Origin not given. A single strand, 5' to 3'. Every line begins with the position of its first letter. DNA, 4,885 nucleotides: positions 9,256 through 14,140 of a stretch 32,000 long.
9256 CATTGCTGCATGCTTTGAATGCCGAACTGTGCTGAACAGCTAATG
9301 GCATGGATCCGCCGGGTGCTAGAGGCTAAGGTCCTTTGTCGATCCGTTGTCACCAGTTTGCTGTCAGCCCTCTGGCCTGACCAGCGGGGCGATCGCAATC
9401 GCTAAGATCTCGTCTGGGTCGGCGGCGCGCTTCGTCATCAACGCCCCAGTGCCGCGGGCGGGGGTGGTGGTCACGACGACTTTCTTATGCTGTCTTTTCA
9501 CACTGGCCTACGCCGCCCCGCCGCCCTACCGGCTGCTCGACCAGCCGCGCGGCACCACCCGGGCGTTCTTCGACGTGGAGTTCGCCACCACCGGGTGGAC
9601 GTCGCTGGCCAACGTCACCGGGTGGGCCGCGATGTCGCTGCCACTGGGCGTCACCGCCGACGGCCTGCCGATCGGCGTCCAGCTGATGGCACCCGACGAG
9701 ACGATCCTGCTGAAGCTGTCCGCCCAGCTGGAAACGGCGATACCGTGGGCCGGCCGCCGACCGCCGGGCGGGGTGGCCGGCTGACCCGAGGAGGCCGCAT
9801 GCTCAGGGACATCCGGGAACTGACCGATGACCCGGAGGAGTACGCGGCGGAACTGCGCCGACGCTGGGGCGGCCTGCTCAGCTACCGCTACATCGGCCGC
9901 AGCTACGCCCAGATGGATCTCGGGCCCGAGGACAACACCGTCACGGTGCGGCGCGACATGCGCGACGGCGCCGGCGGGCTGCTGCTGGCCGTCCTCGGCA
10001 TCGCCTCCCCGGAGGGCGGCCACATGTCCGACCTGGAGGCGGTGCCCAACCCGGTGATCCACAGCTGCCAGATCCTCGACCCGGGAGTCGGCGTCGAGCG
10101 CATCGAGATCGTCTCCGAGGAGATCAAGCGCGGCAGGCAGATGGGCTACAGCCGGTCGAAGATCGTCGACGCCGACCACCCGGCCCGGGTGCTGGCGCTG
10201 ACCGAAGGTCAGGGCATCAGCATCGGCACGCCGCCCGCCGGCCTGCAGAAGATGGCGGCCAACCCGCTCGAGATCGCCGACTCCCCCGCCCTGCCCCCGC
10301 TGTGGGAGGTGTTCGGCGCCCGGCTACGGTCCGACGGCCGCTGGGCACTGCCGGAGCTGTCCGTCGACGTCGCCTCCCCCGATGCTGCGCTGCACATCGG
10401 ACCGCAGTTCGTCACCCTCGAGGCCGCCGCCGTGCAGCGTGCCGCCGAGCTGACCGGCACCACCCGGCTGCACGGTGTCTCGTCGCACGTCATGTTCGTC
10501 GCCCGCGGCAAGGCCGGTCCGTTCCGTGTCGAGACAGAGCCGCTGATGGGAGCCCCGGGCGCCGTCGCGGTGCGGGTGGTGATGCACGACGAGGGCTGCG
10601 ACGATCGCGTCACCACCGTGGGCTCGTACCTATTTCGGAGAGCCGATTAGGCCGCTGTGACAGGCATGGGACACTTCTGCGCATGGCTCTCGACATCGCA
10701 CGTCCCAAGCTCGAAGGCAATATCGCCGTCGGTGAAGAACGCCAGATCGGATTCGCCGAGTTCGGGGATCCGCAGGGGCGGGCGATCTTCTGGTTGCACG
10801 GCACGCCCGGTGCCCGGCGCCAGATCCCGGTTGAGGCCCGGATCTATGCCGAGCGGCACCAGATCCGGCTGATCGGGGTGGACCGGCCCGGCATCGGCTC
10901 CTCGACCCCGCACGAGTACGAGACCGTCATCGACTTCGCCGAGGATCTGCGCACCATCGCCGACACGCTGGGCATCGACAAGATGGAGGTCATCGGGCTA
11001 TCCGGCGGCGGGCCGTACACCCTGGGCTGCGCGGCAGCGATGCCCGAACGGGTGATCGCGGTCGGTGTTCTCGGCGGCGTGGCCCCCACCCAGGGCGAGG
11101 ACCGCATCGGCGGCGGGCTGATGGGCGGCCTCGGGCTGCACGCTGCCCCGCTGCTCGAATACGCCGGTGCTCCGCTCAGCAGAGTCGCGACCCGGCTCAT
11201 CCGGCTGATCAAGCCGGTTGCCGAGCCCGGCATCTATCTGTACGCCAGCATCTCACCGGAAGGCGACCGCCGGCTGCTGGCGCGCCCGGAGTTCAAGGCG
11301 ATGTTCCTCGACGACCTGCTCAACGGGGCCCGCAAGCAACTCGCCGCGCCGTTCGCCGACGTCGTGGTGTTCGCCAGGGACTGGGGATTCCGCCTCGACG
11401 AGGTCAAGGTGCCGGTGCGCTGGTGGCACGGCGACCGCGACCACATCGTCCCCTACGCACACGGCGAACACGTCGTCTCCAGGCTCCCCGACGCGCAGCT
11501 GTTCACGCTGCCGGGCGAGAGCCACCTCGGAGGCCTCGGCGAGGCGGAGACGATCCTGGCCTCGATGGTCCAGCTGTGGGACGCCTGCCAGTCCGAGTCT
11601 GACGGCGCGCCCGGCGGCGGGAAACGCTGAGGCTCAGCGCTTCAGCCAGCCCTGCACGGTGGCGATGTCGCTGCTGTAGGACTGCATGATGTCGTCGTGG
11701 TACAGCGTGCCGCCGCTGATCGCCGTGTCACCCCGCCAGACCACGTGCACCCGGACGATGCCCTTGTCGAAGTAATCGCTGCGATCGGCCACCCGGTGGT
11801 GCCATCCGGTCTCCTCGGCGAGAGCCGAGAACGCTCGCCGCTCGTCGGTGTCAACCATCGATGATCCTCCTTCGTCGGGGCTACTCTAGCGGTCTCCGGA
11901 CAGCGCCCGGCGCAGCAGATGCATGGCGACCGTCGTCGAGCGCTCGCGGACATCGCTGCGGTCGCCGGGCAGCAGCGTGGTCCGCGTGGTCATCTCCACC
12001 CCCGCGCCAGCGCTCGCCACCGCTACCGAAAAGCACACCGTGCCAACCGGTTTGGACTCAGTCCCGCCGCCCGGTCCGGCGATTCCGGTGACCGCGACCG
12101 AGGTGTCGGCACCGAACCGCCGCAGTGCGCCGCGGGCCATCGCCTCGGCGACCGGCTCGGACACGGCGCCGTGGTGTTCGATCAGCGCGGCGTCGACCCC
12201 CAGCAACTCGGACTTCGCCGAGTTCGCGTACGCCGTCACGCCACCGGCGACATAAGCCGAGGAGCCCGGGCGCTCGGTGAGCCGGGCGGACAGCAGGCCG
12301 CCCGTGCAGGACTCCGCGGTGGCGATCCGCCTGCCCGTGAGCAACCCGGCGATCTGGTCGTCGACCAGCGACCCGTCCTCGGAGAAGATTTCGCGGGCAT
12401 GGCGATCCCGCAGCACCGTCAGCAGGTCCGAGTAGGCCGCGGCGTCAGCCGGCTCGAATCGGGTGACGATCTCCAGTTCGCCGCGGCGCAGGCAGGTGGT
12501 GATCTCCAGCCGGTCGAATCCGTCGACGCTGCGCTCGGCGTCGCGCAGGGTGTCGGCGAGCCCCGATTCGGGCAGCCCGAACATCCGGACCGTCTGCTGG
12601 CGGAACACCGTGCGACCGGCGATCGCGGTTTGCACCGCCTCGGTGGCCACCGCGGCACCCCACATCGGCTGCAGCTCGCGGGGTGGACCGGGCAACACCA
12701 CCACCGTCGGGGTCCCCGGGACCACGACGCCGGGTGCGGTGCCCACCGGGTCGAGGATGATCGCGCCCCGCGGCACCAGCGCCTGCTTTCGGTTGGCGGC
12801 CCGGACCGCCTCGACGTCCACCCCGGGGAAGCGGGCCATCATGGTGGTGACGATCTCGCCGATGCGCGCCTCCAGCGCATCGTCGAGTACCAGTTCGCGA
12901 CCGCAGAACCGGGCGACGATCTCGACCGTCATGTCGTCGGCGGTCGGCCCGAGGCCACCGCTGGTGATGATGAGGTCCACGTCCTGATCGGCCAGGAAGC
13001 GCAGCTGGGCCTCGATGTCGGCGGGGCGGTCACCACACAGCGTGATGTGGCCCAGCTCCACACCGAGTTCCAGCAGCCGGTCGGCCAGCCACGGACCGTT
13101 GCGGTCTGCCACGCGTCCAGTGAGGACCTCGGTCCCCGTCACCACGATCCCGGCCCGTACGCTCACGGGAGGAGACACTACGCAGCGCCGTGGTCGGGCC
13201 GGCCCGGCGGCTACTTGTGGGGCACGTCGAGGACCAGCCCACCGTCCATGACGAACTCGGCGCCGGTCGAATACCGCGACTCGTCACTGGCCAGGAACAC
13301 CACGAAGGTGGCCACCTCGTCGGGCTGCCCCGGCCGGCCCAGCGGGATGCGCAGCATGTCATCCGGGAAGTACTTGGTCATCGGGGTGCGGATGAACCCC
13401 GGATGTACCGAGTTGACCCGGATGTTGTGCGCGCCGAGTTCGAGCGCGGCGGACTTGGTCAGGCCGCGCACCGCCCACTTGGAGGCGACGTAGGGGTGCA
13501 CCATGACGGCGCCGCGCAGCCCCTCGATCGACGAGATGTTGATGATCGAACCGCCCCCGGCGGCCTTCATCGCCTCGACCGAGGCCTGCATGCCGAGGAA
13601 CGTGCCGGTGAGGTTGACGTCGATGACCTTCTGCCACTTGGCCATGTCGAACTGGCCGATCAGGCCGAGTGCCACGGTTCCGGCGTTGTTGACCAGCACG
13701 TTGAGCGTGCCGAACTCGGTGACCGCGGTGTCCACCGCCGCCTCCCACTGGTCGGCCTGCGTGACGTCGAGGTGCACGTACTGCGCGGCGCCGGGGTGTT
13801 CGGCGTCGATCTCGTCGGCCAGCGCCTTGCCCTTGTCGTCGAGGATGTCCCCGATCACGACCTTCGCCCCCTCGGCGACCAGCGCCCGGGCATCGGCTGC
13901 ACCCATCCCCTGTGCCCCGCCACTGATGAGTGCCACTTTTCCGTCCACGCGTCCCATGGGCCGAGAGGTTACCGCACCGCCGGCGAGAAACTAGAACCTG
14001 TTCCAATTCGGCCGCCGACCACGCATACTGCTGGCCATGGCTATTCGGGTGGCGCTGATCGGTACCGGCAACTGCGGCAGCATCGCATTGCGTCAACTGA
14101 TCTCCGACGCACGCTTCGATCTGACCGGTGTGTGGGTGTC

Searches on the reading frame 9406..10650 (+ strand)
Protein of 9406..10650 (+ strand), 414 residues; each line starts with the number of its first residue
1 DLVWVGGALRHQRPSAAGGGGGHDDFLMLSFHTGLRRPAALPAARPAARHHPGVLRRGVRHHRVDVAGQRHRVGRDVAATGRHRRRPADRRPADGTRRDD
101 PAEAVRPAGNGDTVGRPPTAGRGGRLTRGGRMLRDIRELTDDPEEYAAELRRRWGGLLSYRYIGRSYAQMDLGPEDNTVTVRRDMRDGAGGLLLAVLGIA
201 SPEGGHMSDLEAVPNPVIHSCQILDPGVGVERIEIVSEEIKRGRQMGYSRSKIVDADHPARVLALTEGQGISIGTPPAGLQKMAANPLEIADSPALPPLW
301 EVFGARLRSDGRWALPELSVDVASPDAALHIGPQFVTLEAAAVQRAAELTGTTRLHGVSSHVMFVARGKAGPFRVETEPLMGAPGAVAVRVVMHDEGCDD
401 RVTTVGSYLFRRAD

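Call 14: search_protein_families(library=pfam, proteins=[window:9406-10650:+], max_evalue=0.001)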
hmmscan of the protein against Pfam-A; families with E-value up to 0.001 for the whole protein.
window:9406-10650:+ (414 aa): 1 family
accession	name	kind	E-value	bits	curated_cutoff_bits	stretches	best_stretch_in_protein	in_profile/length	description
PF13622.12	4HBT_3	-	0.00034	21.3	24.3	0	340-380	17-56/83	Acyl-CoA thioesterase N-terminal domain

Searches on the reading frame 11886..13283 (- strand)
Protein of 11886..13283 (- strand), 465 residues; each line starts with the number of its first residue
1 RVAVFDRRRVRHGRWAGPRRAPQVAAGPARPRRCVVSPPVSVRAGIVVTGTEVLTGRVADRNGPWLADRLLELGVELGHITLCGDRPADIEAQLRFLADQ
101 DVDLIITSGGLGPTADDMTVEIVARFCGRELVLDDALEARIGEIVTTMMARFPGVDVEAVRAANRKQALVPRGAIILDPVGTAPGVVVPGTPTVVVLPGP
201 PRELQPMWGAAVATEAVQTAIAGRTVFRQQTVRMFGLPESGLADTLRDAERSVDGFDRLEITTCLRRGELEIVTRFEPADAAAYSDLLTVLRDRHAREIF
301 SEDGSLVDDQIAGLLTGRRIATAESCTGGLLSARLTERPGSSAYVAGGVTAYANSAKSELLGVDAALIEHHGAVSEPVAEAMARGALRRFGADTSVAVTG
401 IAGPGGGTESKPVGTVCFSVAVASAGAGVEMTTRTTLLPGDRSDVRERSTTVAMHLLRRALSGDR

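Call 14: search_protein_families(library=pfam, proteins=[window:11886-13283:-], max_evalue=0.001)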
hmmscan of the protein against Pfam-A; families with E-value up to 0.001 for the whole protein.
window:11886-13283:- (465 aa): 2 families
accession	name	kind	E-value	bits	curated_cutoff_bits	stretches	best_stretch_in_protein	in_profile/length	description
PF02464.23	CinA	-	2.9e-51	173.6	23.5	1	316-461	15-155/155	Competence-damaged protein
PF00994.29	MoCF_biosynth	-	6.9e-34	117.1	26.6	1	45-212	1-138/144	Probable molybdopterin binding domain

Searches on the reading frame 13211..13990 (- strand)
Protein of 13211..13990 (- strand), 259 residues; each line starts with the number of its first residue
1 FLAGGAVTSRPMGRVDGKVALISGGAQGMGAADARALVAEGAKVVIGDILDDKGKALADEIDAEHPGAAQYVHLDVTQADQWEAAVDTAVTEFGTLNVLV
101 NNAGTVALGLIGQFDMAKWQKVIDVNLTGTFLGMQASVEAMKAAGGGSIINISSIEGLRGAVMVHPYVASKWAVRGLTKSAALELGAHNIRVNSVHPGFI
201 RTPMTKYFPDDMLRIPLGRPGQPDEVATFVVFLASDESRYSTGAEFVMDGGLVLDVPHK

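Call 14: search_protein_families(library=pfam, proteins=[window:13211-13990:-], max_evalue=0.001)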
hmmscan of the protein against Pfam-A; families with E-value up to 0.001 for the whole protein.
window:13211-13990:- (259 aa): 3 families
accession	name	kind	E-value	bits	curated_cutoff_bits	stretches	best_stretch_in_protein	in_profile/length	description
PF13561.12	adh_short_C2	-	7.8e-63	212.6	27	1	26-252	3-235/236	Enoyl-(Acyl carrier protein) reductase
PF00106.31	adh_short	-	2.5e-58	197.2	26.6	1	18-210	1-192/195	short chain dehydrogenase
PF08659.16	KR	-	6.4e-10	39.7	22.6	1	20-175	3-157/180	KR domain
